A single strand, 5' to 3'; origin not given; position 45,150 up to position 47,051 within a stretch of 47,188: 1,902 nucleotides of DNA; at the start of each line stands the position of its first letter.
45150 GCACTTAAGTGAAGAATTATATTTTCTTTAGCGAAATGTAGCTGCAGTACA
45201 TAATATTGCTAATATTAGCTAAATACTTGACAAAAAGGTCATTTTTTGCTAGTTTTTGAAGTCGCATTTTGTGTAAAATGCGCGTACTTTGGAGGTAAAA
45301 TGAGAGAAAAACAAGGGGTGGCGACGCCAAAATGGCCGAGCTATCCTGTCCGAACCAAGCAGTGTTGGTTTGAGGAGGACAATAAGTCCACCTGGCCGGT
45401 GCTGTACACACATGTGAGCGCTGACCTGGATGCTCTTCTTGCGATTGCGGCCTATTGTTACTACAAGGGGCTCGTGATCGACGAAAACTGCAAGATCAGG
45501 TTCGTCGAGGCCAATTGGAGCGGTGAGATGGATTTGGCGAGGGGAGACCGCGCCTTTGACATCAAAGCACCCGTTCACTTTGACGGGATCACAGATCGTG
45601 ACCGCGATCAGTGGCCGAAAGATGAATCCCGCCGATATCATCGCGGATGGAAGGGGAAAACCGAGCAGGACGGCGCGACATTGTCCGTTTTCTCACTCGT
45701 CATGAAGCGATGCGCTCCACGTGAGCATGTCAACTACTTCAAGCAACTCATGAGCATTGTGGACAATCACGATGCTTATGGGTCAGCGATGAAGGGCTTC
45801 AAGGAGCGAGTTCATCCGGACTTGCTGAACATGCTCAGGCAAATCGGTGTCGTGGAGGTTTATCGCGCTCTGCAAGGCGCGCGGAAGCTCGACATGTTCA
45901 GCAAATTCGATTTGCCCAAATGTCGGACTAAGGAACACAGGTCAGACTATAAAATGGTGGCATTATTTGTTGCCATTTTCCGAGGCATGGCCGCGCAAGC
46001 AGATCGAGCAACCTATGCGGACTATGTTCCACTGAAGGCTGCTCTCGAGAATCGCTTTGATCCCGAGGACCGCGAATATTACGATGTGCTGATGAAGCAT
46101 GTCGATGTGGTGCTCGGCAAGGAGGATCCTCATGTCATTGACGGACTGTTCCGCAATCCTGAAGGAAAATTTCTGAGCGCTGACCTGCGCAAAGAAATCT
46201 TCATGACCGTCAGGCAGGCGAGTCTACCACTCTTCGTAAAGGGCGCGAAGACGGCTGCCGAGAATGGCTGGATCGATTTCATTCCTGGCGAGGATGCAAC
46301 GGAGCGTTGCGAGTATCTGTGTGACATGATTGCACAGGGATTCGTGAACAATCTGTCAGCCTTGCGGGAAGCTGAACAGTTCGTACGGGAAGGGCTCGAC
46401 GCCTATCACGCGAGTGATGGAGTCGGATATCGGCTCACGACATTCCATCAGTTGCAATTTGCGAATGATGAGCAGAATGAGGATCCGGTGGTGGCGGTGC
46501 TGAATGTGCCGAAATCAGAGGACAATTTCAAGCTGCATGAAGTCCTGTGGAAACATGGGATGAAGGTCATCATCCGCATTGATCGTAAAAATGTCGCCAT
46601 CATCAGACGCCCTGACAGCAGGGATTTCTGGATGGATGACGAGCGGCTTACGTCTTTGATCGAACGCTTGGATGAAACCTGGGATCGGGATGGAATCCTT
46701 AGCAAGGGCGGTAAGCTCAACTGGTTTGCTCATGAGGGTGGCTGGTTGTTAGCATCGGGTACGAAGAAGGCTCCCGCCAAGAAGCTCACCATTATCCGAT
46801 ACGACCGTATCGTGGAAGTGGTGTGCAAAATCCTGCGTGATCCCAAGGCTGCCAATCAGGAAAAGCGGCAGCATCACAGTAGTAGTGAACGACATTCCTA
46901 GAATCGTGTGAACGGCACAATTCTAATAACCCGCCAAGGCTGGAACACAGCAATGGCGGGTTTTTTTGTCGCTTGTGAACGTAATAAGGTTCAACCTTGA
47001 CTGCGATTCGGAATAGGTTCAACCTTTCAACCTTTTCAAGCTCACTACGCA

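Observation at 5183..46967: Scattered GC-rich single-gene cassettes share one expression grammar that the surrounding housekeeping genes do not use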

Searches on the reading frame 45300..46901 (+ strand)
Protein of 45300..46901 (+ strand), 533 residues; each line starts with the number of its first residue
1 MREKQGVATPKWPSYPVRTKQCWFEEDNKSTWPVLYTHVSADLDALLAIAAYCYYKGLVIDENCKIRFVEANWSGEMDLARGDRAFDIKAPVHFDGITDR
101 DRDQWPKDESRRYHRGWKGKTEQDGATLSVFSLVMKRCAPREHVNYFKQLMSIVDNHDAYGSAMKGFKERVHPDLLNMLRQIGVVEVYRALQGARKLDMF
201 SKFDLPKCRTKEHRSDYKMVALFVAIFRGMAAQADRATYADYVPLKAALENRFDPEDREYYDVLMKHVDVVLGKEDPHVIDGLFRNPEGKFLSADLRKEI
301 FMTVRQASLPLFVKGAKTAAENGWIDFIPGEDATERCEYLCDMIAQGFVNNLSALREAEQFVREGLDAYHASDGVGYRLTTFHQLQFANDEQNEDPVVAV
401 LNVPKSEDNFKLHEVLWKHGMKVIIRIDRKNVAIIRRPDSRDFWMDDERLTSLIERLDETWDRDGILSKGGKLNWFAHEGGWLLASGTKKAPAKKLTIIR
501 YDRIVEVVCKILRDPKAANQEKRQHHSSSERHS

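Call 5: search_protein_families(library=pfam, proteins=[window:45300-46901:+], max_evalue=0.01)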
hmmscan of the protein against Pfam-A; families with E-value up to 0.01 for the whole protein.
window:45300-46901:+ (533 aa): 0 families

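Call 13: find_homologous_proteins(query=window:45300-46901:+)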
Query window:45300-46901:+ (533 aa): 1 proteins with E <= 0.001 among 8000 candidates.
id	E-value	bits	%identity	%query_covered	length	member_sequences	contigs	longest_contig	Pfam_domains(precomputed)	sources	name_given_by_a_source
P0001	0.0e+0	1248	100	100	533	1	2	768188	-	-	-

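Call 16: find_encoding_contigs(protein=window:45300-46901:+, flank=10000, max_places=10)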
Protein window:45300-46901:+ (533 aa): 4 contigs read that carry it; 2 places shown.
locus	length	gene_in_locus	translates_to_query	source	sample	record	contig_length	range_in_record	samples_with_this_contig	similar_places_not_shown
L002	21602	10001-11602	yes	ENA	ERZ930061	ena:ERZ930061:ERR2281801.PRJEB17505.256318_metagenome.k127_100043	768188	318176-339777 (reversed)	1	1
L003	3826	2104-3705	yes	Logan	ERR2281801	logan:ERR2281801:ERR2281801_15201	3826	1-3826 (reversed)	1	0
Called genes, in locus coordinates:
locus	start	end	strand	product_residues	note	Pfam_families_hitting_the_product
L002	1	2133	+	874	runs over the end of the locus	PF05496:RuvB_N (faint), PF02861:Clp_N, PF00004:AAA (weak), PF13191:AAA_16 (weak), PF00004:AAA (weak), PF07724:AAA_2, PF07728:AAA_5, PF10431:ClpB_D2-small, +7 more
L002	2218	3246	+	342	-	PF00953:Glycos_transf_4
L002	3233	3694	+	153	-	PF02643:DUF192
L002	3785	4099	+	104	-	PF00829:Ribosomal_L21p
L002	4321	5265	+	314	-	PF00487:FA_desaturase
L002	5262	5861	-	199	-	PF21176:RecR_HhH, PF01751:Toprim (weak), PF13662:Toprim_4, PF21175:RecR_C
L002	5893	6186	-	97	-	PF02575:YbaB_DNA_bd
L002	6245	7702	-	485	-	PF00772:DnaB, PF13481:AAA_25, PF03796:DnaB_C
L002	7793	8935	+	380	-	PF01490:Aa_trans, PF03222:Trp_Tyr_perm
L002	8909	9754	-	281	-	PF00763:THF_DHG_CYH, PF02882:THF_DHG_CYH_C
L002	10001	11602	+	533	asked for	-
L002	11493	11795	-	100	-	-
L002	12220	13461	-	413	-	PF00464:SHMT, PF00155:Aminotran_1_2, PF01212:Beta_elim_lyase (weak)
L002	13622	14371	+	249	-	-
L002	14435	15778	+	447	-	PF01225:Mur_ligase, PF08245:Mur_ligase_M, PF02875:Mur_ligase_C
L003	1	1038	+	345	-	?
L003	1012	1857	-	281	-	PF00763:THF_DHG_CYH, PF02882:THF_DHG_CYH_C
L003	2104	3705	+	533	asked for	-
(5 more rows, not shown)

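Call 37: search_protein_families(library=phrogs, proteins=[window:45300-46901:+], max_evalue=0.01)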
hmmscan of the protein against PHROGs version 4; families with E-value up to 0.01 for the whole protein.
window:45300-46901:+ (533 aa): 0 families

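Call 38: search_protein_families(library=ncbifam, proteins=[window:45300-46901:+], max_evalue=0.01)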
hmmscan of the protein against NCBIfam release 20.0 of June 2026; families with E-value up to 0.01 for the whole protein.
window:45300-46901:+ (533 aa): 0 families

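Call 86: predict_structure(protein=window:45300-46901:+)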
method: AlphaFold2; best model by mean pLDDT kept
length: 533 residues; sequences in the alignment: 1
mean_pLDDT: 35.6   pTM: 0.24
mean pLDDT of the five models: 35.6, 32.8, 32.7, 30.0, 29.2
residues with pLDDT >= 90: 0; 70-90: 0; 50-70: 1; < 50: 532
segments of 3 or more residues with pLDDT < 50: 1-454, 456-533
pLDDT, mean of each block of 10 residues (from residue 1): 26 27 37 36 40 35 35 32 32 29 33 32 33 33 35 32 32 33 32 28 27 31 35 33 39 40 43 38 43 44 42 45 43 43 38 38 37 28 31 33 36 39 36 34 37 47 44 39 34 28 32 37 37 32
secondary structure, 60 per line:
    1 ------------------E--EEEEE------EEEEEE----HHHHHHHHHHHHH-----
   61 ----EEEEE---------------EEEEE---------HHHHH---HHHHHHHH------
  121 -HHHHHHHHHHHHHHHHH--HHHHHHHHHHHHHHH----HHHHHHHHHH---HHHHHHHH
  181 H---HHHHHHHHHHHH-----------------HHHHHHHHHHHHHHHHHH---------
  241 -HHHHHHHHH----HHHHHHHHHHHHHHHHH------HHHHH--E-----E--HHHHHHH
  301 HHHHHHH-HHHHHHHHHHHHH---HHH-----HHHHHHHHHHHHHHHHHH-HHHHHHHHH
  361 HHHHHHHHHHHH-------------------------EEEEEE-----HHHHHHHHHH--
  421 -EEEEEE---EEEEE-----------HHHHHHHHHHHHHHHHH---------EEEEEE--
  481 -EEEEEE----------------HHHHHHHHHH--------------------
elements in order: E22-26 E33-38 H43-55 E65-69 E85-89 H99-103 H107-114 H122-138 H141-155 H160-169 H173-181 H185-196 H214-231 H242-250 H255-271 H278-282 H294-307 H309-321 H333-350 H352-372 E398-403 H409-418 E422-427 E431-435 H447-463 E473-478 E482-487 H504-513

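Call 99: search_solved_structures(query=window:45300-46901:+, max_evalue=1)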
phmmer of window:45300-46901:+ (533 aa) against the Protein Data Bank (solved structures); distinct sequences matched with E-value up to 1: 1.
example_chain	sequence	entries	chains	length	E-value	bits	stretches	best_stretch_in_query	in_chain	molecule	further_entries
7et4_A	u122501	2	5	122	0.2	13.3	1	93-180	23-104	AP2/ERF and B3 domain-containing transcription repressor TEM1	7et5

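Call 106: search_dna_similar(query=window:45300-46901:+, collection=phages, mode=protein, max_evalue=0.001, max_rows=5)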
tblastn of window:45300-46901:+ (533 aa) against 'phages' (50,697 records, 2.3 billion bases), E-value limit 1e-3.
No match.

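Call 111: search_protein_families(library=padloc, proteins=[window:45300-46901:+], max_evalue=0.01)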
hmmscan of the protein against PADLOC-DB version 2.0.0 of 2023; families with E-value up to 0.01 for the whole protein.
window:45300-46901:+ (533 aa): 0 families
